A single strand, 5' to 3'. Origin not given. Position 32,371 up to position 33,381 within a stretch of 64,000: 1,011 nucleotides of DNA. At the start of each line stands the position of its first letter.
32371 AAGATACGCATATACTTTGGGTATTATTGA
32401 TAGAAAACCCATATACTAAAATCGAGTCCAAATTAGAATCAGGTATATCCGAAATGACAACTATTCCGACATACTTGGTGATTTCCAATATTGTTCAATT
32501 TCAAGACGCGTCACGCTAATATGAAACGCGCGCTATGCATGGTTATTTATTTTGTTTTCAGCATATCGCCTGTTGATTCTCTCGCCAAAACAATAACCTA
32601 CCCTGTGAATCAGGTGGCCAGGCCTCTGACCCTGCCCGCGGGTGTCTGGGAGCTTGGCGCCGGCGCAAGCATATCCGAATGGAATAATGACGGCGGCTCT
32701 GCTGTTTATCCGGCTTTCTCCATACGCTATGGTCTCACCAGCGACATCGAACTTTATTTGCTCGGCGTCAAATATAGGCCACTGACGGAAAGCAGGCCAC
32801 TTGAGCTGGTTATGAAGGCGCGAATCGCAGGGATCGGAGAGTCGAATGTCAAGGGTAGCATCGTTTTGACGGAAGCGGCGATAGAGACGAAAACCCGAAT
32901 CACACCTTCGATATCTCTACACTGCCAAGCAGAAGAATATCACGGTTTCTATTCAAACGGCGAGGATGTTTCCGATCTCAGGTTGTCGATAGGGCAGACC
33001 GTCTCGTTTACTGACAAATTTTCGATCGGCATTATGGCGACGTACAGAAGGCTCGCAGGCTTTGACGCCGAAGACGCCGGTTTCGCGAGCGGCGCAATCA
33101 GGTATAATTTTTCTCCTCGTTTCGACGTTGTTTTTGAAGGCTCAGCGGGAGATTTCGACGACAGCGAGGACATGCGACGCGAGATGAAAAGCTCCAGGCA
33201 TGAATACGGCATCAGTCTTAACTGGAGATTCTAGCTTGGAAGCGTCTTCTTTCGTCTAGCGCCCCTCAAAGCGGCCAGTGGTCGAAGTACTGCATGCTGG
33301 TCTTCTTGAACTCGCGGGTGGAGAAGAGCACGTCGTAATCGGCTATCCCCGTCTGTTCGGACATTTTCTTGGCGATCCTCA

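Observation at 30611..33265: AT-rich three-gene island encoding only envelope proteins of unknown family, inserted between a pfkB-family sugar kinase gene and ahbB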

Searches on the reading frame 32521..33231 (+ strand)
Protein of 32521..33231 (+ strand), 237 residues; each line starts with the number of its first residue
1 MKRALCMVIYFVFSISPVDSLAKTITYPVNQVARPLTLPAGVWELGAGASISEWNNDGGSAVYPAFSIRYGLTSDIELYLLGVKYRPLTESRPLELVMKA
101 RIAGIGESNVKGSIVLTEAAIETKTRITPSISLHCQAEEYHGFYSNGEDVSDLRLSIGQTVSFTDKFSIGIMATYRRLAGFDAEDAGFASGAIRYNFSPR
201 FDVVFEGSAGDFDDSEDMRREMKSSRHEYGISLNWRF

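Call 5: search_protein_families(library=pfam, proteins=[window:32521-33231:+], max_evalue=1)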
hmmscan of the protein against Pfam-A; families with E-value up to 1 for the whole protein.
window:32521-33231:+ (237 aa): 1 family
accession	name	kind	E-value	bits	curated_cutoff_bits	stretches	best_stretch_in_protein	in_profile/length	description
PF13557.12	Phenol_MetA_deg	-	0.062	13.8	22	1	145-236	111-210/242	Putative MetA-pathway of phenol degradation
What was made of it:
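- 32521..33234 (+): g3, a 237-aa outer-membrane beta-barrel candidate. It has a signal peptide (aa 1-22, ...SLA|KT), about 9 amphipathic beta segments and the C-terminal signature ...LNWRF. Sub-threshold Pfam Phenol_MetA_deg hit at E 0.06 (call 5).
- On Small transport barrels (Pfam Phenol_MetA_deg, PF13557) or OMP_b-brl (PF13505): g3 scores 13.8 bits against a cut-off of 22 (call 5).
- g3 has a sub-threshold match to Phenol_MetA_deg, a family of small transport barrels (call 5).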

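Call 6: search_protein_families(library=ncbifam, proteins=[window:32521-33231:+], max_evalue=1)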
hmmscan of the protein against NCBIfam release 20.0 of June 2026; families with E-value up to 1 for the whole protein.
window:32521-33231:+ (237 aa): 0 families

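Call 43: search_solved_structures(query=A4, max_evalue=10, show_alignments=2)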
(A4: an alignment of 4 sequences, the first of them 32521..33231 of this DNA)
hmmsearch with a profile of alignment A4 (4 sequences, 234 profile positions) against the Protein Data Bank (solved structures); distinct sequences matched with E-value up to 10: 1.
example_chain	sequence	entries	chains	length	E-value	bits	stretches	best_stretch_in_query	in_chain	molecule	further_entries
8bef_Y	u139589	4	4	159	1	12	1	86-115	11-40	Outer envelope pore protein 16-3, chloroplastic/mitochondrial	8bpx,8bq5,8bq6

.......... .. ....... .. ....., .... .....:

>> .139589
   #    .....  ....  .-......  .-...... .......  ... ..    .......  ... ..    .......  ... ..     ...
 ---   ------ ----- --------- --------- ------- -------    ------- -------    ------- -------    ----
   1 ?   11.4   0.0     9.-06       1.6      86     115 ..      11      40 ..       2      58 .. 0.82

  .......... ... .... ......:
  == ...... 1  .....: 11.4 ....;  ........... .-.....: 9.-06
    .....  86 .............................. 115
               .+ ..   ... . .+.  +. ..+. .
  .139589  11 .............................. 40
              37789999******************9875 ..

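Call 58: search_protein_families(library=phrogs, proteins=[window:32521-33231:+], max_evalue=1)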
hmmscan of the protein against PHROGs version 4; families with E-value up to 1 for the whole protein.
window:32521-33231:+ (237 aa): 0 families

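Call 59: search_protein_families(library=padloc, proteins=[window:32521-33231:+], max_evalue=1)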
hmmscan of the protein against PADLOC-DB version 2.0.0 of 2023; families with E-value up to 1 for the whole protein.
window:32521-33231:+ (237 aa): 0 families

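Call 67: search_protein_families(library=pfam, alignment_id=A8, max_evalue=1)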
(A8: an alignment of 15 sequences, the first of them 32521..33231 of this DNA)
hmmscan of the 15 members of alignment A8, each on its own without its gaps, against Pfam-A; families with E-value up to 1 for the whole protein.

A. member 1, window:32521-33231:+ (237 aa): 1 family
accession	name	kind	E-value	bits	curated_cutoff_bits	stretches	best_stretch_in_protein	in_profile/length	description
PF13557.12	Phenol_MetA_deg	-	0.062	13.8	22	1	145-236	111-210/242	Putative MetA-pathway of phenol degradation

B. families by the number of members that match (of 15 scanned): 4 families
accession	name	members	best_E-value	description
PF13505.12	OMP_b-brl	2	0.0044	Outer membrane protein beta-barrel domain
PF04955.18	HupE_UreJ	1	0.032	HupE / UreJ protein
PF13557.12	Phenol_MetA_deg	1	0.062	Putative MetA-pathway of phenol degradation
PF07465.18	PsaM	1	0.57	Photosystem I protein M (PsaM)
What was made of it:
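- On Type V secretion (autotransporter / two-partner): No such Pfam hits in g1-g3 or in 15 third-gene proteins (calls 5, 67).
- The Pfam hit is not significant and is seen in only 1 of 15 barrels (call 67).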
